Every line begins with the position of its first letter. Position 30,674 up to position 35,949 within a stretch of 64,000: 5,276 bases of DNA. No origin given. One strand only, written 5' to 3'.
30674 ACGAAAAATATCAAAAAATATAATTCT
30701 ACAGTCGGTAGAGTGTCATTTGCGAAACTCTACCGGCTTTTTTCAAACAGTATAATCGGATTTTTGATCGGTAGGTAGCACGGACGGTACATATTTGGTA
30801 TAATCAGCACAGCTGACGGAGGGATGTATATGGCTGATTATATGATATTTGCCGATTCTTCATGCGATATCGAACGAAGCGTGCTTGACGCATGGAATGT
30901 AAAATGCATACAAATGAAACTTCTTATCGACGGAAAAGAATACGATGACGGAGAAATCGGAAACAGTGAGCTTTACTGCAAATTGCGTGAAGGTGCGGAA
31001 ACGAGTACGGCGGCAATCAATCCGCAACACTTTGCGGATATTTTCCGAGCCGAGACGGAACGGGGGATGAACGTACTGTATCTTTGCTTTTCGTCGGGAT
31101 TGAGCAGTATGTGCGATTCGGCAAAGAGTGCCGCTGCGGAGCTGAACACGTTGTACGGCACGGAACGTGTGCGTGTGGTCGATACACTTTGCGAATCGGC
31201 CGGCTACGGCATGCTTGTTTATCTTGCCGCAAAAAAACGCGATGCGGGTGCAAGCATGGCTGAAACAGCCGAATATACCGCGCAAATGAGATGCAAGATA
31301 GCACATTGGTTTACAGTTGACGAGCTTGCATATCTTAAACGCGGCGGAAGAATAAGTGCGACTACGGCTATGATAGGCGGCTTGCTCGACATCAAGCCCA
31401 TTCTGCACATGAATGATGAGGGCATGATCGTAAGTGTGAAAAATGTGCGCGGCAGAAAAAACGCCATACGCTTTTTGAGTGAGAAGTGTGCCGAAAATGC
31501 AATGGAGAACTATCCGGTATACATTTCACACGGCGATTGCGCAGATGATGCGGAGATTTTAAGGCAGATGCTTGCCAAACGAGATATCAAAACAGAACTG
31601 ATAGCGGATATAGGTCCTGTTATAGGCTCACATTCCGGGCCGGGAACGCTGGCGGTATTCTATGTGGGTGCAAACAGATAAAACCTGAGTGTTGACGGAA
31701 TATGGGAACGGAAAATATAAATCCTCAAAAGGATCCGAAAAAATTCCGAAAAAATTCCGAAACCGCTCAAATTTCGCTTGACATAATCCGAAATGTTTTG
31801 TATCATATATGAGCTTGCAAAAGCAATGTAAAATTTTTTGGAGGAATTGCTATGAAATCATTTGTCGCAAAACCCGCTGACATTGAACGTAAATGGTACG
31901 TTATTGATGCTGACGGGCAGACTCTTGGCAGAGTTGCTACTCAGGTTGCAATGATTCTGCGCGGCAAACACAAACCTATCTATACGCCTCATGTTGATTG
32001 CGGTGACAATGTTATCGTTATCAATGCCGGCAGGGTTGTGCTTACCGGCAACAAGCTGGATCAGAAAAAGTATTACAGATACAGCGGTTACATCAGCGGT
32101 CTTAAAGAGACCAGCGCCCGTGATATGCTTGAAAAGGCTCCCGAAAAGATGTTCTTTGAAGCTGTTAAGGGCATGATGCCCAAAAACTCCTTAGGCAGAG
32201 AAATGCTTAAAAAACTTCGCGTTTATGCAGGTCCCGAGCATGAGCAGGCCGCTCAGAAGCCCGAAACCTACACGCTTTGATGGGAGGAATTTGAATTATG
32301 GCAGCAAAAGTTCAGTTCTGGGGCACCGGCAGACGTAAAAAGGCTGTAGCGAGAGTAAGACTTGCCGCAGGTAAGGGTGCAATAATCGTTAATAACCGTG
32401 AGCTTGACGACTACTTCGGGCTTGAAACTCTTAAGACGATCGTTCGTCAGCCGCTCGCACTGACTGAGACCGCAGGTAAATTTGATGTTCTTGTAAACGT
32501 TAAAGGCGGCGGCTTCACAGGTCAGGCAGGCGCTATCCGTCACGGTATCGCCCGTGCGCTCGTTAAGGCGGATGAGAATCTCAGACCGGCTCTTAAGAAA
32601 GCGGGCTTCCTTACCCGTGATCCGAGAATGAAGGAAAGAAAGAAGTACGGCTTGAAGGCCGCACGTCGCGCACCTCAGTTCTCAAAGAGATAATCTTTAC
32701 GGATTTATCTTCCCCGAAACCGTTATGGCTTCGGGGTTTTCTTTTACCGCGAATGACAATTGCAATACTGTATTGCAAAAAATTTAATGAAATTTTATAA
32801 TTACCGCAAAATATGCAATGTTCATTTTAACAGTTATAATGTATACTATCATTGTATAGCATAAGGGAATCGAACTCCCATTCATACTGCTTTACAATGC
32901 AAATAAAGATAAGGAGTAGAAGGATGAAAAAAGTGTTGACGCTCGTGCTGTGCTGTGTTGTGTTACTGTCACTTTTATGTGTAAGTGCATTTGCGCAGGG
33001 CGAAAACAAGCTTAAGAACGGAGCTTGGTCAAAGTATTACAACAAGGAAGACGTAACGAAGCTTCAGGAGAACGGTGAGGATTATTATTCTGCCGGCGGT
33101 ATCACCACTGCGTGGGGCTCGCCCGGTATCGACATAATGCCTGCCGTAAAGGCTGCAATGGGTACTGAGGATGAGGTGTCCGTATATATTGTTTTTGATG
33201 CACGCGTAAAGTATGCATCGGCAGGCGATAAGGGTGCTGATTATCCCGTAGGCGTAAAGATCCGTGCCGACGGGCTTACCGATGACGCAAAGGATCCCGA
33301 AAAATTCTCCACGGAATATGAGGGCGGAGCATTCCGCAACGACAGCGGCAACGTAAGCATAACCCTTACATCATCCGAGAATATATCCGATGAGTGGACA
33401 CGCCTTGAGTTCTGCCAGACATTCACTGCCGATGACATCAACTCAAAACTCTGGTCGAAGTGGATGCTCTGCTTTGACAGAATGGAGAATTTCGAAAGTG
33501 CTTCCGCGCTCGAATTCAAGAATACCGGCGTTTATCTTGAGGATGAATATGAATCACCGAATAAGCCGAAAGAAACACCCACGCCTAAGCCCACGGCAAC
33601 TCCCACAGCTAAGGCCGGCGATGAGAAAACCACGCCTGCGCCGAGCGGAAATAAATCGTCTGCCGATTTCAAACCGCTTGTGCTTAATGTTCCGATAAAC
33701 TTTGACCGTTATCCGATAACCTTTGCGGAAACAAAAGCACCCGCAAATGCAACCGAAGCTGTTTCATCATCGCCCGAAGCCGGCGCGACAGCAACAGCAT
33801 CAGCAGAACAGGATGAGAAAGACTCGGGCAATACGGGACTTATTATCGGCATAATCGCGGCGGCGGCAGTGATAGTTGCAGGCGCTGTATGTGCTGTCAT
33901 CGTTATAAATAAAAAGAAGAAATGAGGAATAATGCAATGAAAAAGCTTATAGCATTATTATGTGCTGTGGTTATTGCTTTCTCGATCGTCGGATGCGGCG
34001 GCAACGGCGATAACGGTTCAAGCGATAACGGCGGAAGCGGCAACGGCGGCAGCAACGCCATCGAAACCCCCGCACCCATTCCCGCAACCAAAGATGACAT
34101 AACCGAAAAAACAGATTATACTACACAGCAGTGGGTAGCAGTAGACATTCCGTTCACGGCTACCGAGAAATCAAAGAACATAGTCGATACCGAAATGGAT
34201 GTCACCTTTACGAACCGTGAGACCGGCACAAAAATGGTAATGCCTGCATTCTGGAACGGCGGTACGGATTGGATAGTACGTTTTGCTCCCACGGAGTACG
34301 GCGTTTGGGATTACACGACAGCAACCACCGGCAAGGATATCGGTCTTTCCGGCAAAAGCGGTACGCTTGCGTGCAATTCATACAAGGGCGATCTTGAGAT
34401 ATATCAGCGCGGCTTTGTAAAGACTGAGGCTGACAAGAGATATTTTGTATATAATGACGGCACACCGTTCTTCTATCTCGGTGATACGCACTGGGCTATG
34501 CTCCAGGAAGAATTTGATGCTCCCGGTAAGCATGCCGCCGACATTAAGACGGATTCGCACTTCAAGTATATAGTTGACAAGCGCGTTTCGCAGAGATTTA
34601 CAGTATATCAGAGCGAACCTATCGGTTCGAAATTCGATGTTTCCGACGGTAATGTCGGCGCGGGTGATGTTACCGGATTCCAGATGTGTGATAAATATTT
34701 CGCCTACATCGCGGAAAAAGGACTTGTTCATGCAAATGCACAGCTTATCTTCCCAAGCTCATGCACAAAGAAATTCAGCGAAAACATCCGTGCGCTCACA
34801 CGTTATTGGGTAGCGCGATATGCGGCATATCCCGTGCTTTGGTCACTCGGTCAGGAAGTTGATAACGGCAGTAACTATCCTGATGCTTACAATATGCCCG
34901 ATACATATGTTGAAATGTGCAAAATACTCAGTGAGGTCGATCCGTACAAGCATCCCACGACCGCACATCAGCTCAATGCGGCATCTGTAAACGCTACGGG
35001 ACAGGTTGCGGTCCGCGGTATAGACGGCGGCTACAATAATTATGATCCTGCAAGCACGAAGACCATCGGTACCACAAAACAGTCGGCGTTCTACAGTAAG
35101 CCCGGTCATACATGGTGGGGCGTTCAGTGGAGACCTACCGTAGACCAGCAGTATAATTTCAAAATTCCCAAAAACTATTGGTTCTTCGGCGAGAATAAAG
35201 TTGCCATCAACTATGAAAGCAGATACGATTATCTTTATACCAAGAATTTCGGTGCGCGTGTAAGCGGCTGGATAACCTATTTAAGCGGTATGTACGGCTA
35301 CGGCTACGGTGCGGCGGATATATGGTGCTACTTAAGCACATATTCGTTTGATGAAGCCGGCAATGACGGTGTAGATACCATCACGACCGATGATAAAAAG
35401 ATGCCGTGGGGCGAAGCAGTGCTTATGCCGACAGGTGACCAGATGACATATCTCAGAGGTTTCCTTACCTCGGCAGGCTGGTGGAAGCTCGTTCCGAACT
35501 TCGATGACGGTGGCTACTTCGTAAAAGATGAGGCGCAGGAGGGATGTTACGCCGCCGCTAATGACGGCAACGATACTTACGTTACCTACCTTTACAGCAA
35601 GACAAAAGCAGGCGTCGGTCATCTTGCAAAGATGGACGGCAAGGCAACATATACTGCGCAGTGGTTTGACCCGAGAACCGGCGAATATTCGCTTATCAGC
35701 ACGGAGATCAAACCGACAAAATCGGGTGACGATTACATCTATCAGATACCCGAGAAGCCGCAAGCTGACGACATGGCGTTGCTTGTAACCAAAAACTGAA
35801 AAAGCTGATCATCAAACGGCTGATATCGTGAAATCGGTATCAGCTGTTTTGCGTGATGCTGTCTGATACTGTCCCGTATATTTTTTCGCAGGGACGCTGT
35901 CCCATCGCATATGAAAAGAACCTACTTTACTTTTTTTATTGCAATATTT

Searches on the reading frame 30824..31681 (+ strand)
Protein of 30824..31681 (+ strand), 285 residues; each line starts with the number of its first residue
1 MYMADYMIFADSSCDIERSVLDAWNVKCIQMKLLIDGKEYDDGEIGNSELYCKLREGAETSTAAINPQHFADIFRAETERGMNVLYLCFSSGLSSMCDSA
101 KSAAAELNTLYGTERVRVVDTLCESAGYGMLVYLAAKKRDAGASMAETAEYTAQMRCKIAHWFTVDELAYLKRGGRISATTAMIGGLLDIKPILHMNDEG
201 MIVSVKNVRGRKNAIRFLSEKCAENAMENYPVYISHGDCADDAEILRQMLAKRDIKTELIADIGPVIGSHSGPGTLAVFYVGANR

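Call 36: search_protein_families(library=pfam, proteins=[window:30824-31681:+], max_evalue=0.00001)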
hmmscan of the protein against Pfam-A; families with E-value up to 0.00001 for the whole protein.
window:30824-31681:+ (285 aa): 1 family
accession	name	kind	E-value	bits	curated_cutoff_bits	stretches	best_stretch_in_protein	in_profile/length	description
PF02645.21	DegV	-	4.6e-70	236.6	27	1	8-281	4-278/280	Uncharacterised protein, DegV family COG1307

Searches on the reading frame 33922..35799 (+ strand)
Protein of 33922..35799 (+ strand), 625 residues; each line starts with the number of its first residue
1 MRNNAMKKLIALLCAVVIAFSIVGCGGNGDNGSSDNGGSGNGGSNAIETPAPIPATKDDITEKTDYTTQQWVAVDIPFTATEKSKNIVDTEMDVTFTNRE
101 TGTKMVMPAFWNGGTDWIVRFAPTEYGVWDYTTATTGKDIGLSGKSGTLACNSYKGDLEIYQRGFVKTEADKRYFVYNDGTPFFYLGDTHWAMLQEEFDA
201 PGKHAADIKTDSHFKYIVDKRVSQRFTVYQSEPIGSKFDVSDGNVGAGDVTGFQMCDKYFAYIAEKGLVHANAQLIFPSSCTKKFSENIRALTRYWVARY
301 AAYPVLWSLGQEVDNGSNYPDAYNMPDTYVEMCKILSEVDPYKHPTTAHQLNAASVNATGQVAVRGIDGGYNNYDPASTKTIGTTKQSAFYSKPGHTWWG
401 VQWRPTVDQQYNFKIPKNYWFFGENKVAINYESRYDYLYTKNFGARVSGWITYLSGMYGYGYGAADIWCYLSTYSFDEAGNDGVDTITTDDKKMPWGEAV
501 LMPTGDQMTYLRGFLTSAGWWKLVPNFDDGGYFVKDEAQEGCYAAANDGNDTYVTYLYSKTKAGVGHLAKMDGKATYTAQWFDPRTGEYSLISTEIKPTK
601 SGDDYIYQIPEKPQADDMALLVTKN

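Call 36: search_protein_families(library=pfam, proteins=[window:33922-35799:+], max_evalue=0.00001)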
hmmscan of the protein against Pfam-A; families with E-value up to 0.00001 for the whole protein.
window:33922-35799:+ (625 aa): 3 families
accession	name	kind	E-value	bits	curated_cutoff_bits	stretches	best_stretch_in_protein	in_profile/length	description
PF13204.13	Apiosidase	-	3e-32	112.9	26.5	1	170-521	2-319/320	Apiosidase-like, catalytic domain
PF16586.11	DUF5060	-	1.5e-15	57.6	27.2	1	68-134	2-68/70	Domain of unknown function (DUF5060)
PF12904.13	Collagen_bind_2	-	7e-06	26.2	22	0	536-597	10-69/92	Putative collagen-binding domain of a collagenase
